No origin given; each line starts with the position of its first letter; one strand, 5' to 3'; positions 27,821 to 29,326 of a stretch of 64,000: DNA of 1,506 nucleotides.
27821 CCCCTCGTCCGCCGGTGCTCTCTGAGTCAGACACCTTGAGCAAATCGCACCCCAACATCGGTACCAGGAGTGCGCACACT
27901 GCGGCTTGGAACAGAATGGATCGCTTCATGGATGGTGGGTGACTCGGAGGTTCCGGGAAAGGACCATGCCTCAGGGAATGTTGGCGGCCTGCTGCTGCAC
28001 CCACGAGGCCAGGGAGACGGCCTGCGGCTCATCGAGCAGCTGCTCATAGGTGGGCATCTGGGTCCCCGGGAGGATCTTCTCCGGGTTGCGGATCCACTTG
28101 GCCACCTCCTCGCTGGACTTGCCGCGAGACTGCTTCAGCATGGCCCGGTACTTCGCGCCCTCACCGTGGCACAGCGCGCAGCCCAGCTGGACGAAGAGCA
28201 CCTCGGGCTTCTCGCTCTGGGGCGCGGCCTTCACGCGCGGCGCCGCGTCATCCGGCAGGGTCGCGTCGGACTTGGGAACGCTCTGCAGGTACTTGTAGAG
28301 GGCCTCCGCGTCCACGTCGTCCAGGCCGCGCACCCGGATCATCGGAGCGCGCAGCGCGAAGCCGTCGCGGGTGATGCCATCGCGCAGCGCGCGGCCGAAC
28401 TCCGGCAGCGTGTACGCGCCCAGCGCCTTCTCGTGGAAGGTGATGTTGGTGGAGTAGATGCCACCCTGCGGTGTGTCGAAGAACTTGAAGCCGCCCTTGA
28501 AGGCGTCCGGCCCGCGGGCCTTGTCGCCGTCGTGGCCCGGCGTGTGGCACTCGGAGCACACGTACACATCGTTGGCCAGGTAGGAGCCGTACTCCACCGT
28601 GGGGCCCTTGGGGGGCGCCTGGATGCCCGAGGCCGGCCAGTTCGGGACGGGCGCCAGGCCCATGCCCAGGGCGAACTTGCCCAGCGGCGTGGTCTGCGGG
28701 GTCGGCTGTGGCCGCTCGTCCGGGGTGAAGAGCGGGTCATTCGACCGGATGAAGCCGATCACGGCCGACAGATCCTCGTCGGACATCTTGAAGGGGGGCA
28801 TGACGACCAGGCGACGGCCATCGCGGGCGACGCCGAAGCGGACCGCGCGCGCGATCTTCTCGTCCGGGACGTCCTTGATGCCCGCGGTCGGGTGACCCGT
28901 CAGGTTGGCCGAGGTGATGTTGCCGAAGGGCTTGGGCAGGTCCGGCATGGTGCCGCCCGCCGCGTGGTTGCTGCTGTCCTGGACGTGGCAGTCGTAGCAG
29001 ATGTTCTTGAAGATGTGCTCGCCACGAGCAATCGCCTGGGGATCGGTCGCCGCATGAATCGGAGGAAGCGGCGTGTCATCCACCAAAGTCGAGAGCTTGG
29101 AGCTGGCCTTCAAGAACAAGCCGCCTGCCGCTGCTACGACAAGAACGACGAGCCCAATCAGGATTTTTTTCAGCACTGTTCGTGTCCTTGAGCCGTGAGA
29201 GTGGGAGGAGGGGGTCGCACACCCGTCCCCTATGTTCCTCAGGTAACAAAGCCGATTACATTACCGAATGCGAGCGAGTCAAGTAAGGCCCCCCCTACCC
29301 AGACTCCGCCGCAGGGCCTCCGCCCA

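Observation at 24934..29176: Three-gene c-type cytochrome operon inserted inside the chorismate/menaquinone biosynthesis supercluster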

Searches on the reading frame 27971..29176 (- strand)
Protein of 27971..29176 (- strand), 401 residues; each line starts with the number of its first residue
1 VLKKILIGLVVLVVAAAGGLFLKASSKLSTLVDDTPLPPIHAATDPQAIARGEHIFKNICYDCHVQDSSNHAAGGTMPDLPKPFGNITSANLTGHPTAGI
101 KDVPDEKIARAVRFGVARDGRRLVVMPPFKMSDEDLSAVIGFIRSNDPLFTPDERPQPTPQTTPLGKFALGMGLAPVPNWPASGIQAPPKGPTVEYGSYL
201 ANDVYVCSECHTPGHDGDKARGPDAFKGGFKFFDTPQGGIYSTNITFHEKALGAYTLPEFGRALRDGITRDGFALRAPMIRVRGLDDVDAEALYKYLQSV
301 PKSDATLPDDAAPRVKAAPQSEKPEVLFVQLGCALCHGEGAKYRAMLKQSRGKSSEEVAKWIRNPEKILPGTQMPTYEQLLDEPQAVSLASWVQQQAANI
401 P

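Call 7: search_protein_families(library=pfam, proteins=[window:27971-29176:-], max_evalue=1)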
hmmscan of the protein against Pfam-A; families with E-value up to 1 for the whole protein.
window:27971-29176:- (401 aa): 10 families
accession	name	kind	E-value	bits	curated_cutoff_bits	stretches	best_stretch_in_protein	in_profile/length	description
PF13442.11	Cytochrome_CBB3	-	6.8e-16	58.8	27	2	48-143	2-68/68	Cytochrome C oxidase, cbb3-type, subunit III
PF00034.26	Cytochrom_C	-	4.8e-14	53.9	21.3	2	49-146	1-89/90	Cytochrome c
PF14522.11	Cytochrome_C7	-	0.0047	17.2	24.8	0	49-69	33-53/67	Cytochrome c7 and related cytochrome c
PF22113.1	Mtrc-MtrF_II-IV_dom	-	0.0062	16.5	30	0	201-220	25-44/176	Outer membrane cytochrome MtrC/MtrF-like, domains II/IV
PF14495.11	Cytochrom_C550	-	0.11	12.6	27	1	46-68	23-45/136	Cytochrome c-550 domain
PF02433.20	FixO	-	0.13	12.2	29.6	0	359-387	119-147/219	Cytochrome C oxidase, mono-heme subunit/FixO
PF14376.11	Haem_bd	-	0.28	11.6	27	0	50-67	32-49/133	Haem-binding domain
PF09699.15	Paired_CXXCH_1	-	0.28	11.3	20.6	0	58-66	30-38/41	Doubled CXXCH motif (Paired_CXXCH_1)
PF05495.17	zf-CHY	-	0.29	12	31.3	0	201-212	15-26/68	CHY zinc finger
PF14537.11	Cytochrom_c3_2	-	0.51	11.3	25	0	332-349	28-45/79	Cytochrome c3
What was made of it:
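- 27971..29176 (-): Gene 1 (cyt3): inner-membrane-anchored tri-haem class I cytochrome c, 401 aa. The N-terminal TM helix is about aa 4-22 (nt ~29111-29167). Haem sites: CYDCH 28985-28999, CSECH 28544-28558, CALCH 28166-28180. Pfam Cytochrome_CBB3/Cytochrom_C (call 7).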

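Call 8: search_protein_families(library=ncbifam, proteins=[window:27971-29176:-], max_evalue=1)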
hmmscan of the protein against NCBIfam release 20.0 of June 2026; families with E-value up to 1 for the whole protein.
window:27971-29176:- (401 aa): 17 families
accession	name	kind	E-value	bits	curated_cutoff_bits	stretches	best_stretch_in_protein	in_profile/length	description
NF011054.0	PRK14486.1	equivalog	2.2e-07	30.6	447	1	43-146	209-290/294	putative bifunctional cbb3-type cytochrome c oxidase subunit II/cytochrome c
TIGR00782.1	ccoP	equivalog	6.5e-07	28.9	179.95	2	43-73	197-227/285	cytochrome-c oxidase, cbb3-type subunit III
NF045774.1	cytochro_C551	exception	1.4e-05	25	118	1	10-82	12-68/110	cytochrome c551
TIGR04494.1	c550_PedF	equivalog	3.2e-05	23.8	122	1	42-144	44-128/133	cytochrome c-550 PedF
NF045773.1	cytochro_C550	exception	5.4e-05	23.1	125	1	318-394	46-117/118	cytochrome c550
NF045930.1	Cytc6PetJCyano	equivalog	0.00055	19.8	135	1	327-398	34-107/110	cytochrome c6 PetJ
NF040606.1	CytoC_perox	subfamily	0.0015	17.8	150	1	42-70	291-319/524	di-heme-cytochrome C peroxidase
NF050122.1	bc1_QcrC_actin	exception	0.0016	17.8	200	1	42-74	34-66/253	cytochrome bc1 complex diheme cytochrome c subunit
NF040971.1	cytc_ExtS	equivalog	0.0098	15.2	100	0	346-376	217-247/262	selenite/tellurite reduction operon c-type cytochrome lipoprotein ExtS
TIGR03045.1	PS_II_C550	equivalog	0.016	14.8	177.75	1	45-67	47-69/159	photosystem II cytochrome c-550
NF043010.1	Cyt554_Nsmonas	equivalog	0.016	14.6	400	1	322-356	100-133/238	cytochrome c-550 CycA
NF011055.0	PRK14487.1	subfamily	0.14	11.6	218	0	354-383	120-149/212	cbb3-type cytochrome c oxidase subunit II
TIGR04485.1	thiosulf_SoxX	equivalog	0.27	12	61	0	60-82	5-27/78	sulfur oxidation c-type cytochrome SoxX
NF041921.1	HVO_A0556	equivalog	0.27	11.2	65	1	193-213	30-50/55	HVO_A0556 family zinc finger protein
TIGR02603.1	CxxCH_TIGR02603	domain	0.46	10.5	68.15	0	49-69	3-23/134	putative heme-binding domain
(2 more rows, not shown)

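Call 26: search_solved_structures(query=window:27971-29176:-, max_evalue=0.01)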
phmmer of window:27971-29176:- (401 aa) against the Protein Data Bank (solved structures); distinct sequences matched with E-value up to 0.01: 6.
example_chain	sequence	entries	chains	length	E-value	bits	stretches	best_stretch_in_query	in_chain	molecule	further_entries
7w2j_C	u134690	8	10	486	5.1e-18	68.4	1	181-310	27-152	Fructose dehydrogenase cytochrome subunit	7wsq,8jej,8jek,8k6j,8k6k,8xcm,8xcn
8gy2_B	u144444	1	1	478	3.4e-16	62.4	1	44-303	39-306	Alcohol dehydrogenase (quinone), cytochrome c subunit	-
8hdd_B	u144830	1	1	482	2e-13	53.3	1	43-302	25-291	Glucose dehydrogenase beta subunit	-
8gy3_A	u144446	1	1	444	1.8e-12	50.2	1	172-305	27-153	Cytochrome c subunit of aldehyde dehydrogenase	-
9x0q_B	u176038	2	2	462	2.6e-11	46.4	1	170-299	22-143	Alcohol dehydrogenase (quinone), cytochrome c subunit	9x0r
3mk7_C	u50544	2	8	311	0.0054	19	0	42-79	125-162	Cytochrome c oxidase, cbb3-type, subunit P | Cbb3-type cytochrome c oxidase subunit CcoP1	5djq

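Call 55: find_homologous_proteins(query=window:27971-29176:-)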
Query window:27971-29176:- (401 aa): 149 proteins with E <= 0.001 among 8000 candidates; the best 120 are listed.
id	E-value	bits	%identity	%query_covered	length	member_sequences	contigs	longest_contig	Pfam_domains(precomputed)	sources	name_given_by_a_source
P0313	1.0e-259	879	100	95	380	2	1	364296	PF13442.12,PF00034.27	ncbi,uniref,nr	ncbi:c-type cytochrome [Hyalangium versicolor]|uniref:c-type cytochrome n=1 Tax=Hyalangium versicolo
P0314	4.8e-222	755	83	100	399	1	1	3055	PF13442.12,PF00034.27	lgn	-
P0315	1.5e-215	734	80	100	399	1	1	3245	PF13442.12,PF00034.27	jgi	jgi:mono/diheme cytochrome c family protein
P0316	5.7e-197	673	75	95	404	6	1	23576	PF13442.12,PF00034.27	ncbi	-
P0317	4.3e-189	647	72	96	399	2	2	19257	PF13442.12,PF00034.27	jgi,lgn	jgi:mono/diheme cytochrome c family protein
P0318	1.0e-185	636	71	100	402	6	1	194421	PF13442.12,PF00034.27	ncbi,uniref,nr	ncbi:c-type cytochrome [Stigmatella hybrida]|uniref:c-type cytochrome n=1 Tax=Stigmatella hybrida Ta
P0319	4.7e-182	624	67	99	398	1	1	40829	PF13442.12,PF00034.27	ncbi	-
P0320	4.7e-179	614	70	94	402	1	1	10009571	PF13442.12,PF00034.27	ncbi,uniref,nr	ncbi:c-type cytochrome [Stigmatella sp. ncwal1]|uniref:C-type cytochrome n=1 Tax=Stigmatella ashevil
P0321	1.3e-178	612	69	94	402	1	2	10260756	PF13442.12,PF00034.27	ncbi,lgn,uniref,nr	ncbi:c-type cytochrome [Stigmatella aurantiaca]|uniref:Cytochrome c n=1 Tax=Stigmatella aurantiaca (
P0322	7.5e-177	606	67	94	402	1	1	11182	PF13442.12,PF00034.27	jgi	jgi:mono/diheme cytochrome c family protein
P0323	2.7e-161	555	63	100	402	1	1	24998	PF13442.12,PF00034.27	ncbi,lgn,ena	-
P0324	4.5e-161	554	61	95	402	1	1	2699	PF13442.12,PF00034.27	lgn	-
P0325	6.0e-159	547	61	100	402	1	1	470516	PF13442.12,PF00034.27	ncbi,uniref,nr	ncbi:cytochrome c [Hyalangium rubrum]|uniref:Cytochrome c n=1 Tax=Hyalangium rubrum TaxID=3103134 Re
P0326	6.8e-145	501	58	100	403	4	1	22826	PF13442.12,PF00034.27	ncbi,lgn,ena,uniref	ncbi:cytochrome c [Archangium sp.]|uniref:cytochrome c n=1 Tax=Archangium sp. TaxID=1872627 RepID=UP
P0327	7.7e-141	488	56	100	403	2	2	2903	PF13442.12,PF00034.27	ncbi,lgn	-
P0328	8.5e-139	481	56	100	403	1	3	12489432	PF13442.12,PF00034.27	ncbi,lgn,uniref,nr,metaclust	ncbi:cytochrome c [Archangium gephyra]|uniref:Cytochrome c n=1 Tax=Archangium gephyra TaxID=48 RepID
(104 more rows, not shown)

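Call 95: search_solved_structures(query=A4, max_evalue=0.001)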
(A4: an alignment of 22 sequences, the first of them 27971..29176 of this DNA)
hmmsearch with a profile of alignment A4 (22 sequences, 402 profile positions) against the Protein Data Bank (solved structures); distinct sequences matched with E-value up to 0.001: 77 (the best 60 are shown).
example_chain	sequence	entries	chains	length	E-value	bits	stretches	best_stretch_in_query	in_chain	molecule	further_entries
7w2j_C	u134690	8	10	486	4.2e-33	118.2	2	175-310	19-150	Fructose dehydrogenase cytochrome subunit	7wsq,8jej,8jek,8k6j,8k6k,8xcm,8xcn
8hdd_B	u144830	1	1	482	2.8e-31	112.2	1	44-398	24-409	Glucose dehydrogenase beta subunit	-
8gy2_B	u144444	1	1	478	8.9e-26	94.1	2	196-300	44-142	Alcohol dehydrogenase (quinone), cytochrome c subunit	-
9x0q_B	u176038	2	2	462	2.1e-25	92.9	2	196-300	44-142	Alcohol dehydrogenase (quinone), cytochrome c subunit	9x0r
8gy3_A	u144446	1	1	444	2.8e-22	82.6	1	199-308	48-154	Cytochrome c subunit of aldehyde dehydrogenase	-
9jqa_C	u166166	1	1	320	2.2e-11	46.7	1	86-156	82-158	Fructose dehydrogenase cytochrome subunit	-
9l08_A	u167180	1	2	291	2.5e-08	36.7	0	275-341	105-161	Covalently Connected Cytochrome c555 trimer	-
2yev_B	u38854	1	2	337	1.3e-05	27.7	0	353-389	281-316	CYTOCHROME C OXIDASE SUBUNIT 2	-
2pac_A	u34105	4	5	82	2.1e-05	27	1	324-397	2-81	CYTOCHROME C551 | Cytochrome c-551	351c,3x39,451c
1chh_A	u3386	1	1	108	3.7e-05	26.2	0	328-398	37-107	CYTOCHROME C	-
1cig_A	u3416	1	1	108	4.3e-05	26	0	327-398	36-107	CYTOCHROME C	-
2b12_B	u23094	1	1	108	5.4e-05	25.6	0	328-397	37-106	Cytochrome c iso-1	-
6hwh_M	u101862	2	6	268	6.7e-05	25.3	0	25-68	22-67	Cytochrome bc1 complex cytochrome c subunit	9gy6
6xkx_p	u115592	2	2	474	7e-05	25.3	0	30-73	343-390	Cbb3-type cytochrome c oxidase subunit CcoP,Cytochrome c-type cyt cy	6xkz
1ytc_A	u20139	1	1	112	7e-05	25.3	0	331-398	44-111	YEAST ISO-2 CYTOCHROME C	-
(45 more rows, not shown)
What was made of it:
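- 27971..29176 (-): Profile against PDB: fructose dehydrogenase cytochrome subunit 4e-33; glucose dehydrogenase beta 2.8e-31, colinear 44-398 against 24-409 (call 95).
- On Tri-haem cytochrome c subunits of membrane-bound dehydrogenases: Glucose dehydrogenase beta aligned 44-398 against 24-409 at E 2.8e-31 (call 95). The protein ends at aa 401, three residues after the aligned third domain, whereas the PDB chains run to 444-486 aa (call 95).
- Closest known: Tri-haem cytochrome c subunits of membrane-bound dehydrogenases. Same: The similarity is significant and colinear over aa 44-398 (calls 26, 95).
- The cyt3 family profile hits the fructose dehydrogenase cytochrome subunit (4e-33), glucose dehydrogenase beta (2.8e-31, colinear over three domains) and the alcohol dehydrogenase cytochrome subunit (9e-26) (call 95). 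cyt3 has weak similarity to CcoP and to bc1 cytochrome c subunits (calls 8, 26, 95). The best homologues of cyt3 by far are the dehydrogenase cytochrome subunits (at least 11 orders of magnitude better than any non-dehydrogenase PDB chain, and about 29 better than CcoP or bc1 cytochromes; call 95). This is established knowledge for ADH subunit II and FDH subunit II; the homology is shown in call 95.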

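Call 96: find_encoding_contigs(protein=P0328, flank=10000, max_places=1)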
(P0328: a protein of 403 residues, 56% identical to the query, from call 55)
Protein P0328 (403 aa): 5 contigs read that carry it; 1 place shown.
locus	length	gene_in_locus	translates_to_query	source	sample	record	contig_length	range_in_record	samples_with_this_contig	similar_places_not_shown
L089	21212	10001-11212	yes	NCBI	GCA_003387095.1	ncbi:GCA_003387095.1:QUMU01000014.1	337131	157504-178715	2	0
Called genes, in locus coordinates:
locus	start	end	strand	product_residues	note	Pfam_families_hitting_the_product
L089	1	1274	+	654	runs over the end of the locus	-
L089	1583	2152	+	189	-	PF06951:PLA2G12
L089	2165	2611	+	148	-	-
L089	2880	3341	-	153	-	-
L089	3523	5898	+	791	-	PF18911:PKD_4, PF22352:K319L-like_PKD, PF25390:WD40_RLD, PF00415:RCC1, PF13540:RCC1_2, PF00415:RCC1, PF25390:WD40_RLD, PF00415:RCC1, +12 more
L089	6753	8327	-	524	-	PF00135:COesterase, PF20434:BD-FAE, PF07859:Abhydrolase_3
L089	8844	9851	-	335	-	PF02541:Ppx-GppA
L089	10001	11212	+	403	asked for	PF00034:Cytochrom_C (weak), PF13442:Cytochrome_CBB3 (weak)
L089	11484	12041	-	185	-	PF01872:RibD_C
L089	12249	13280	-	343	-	PF00069:Pkinase, PF07714:PK_Tyr_Ser-Thr, PF03109:ABC1 (weak)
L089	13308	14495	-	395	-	PF19583:ODP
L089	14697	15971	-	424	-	-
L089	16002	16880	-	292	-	-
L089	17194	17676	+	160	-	PF00578:AhpC-TSA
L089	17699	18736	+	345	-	PF00106:adh_short, PF08659:KR, PF13561:adh_short_C2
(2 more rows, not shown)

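Call 97: find_encoding_contigs(protein=P0321, flank=10000, max_places=1)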
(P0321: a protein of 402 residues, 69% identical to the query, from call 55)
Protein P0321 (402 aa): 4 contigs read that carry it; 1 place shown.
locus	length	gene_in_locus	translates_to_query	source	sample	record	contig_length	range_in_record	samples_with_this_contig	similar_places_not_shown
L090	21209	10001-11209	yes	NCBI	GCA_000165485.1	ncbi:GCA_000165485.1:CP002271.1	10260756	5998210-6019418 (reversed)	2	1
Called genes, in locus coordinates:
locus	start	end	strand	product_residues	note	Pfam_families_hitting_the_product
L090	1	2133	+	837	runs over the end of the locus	PF13432:TPR_16, PF14559:TPR_19 (weak), PF13432:TPR_16 (weak), PF23914:TPR_CcmH_CycH (weak), PF13424:TPR_12 (weak), PF14559:TPR_19, PF13424:TPR_12 (weak), PF13432:TPR_16, +14 more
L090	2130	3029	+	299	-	PF12974:Phosphonate-bd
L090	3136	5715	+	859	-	PF07715:Plug, PF00593:TonB_dep_Rec_b-barrel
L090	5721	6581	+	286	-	-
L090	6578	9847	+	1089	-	PF01740:STAS (faint), PF00069:Pkinase, PF07714:PK_Tyr_Ser-Thr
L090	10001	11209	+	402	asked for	PF00034:Cytochrom_C (weak), PF13442:Cytochrome_CBB3 (faint)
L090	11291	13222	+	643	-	-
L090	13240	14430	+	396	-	-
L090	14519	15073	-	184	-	PF00903:Glyoxalase, PF18029:Glyoxalase_6 (weak)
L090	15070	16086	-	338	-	PF08100:Dimerisation, PF08242:Methyltransf_12 (faint), PF00891:Methyltransf_2, PF13649:Methyltransf_25 (weak)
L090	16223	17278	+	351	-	PF00180:Iso_dh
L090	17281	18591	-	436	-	PF00682:HMGL-like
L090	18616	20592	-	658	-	PF00330:Aconitase, PF00694:Aconitase_C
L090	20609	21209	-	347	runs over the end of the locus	PF00676:E1_dh, PF02775:TPP_enzyme_C (faint), PF13292:DXP_synthase_N (weak)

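Call 98: find_encoding_contigs(protein=P0325, flank=10000, max_places=1)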
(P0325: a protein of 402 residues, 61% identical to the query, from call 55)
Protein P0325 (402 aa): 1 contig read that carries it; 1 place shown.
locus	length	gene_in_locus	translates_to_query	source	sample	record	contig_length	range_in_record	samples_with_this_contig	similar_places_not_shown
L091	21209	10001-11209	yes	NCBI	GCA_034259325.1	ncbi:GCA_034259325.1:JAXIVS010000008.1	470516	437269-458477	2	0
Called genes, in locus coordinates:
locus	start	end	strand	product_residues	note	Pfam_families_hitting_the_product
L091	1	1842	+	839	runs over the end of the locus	PF13429:TPR_15 (weak), PF20308:TPR-S (faint), PF07719:TPR_2 (faint), PF13181:TPR_8 (faint), PF13432:TPR_16 (weak), PF23914:TPR_CcmH_CycH (weak), PF13424:TPR_12 (weak), PF14559:TPR_19 (weak), +12 more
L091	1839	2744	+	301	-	PF12974:Phosphonate-bd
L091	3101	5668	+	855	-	PF07715:Plug, PF00593:TonB_dep_Rec_b-barrel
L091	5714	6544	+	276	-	-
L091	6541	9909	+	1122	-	PF01740:STAS (faint), PF00069:Pkinase, PF07714:PK_Tyr_Ser-Thr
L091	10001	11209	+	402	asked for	PF00034:Cytochrom_C (weak), PF13442:Cytochrome_CBB3 (weak)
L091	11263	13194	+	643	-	-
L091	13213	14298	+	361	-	-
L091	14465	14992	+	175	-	PF18306:LDcluster4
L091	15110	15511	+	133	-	-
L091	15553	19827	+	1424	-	PF00211:Guanylate_cyc, PF13191:AAA_16, PF13424:TPR_12 (faint), PF13176:TPR_7 (faint)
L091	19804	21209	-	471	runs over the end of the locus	PF04055:Radical_SAM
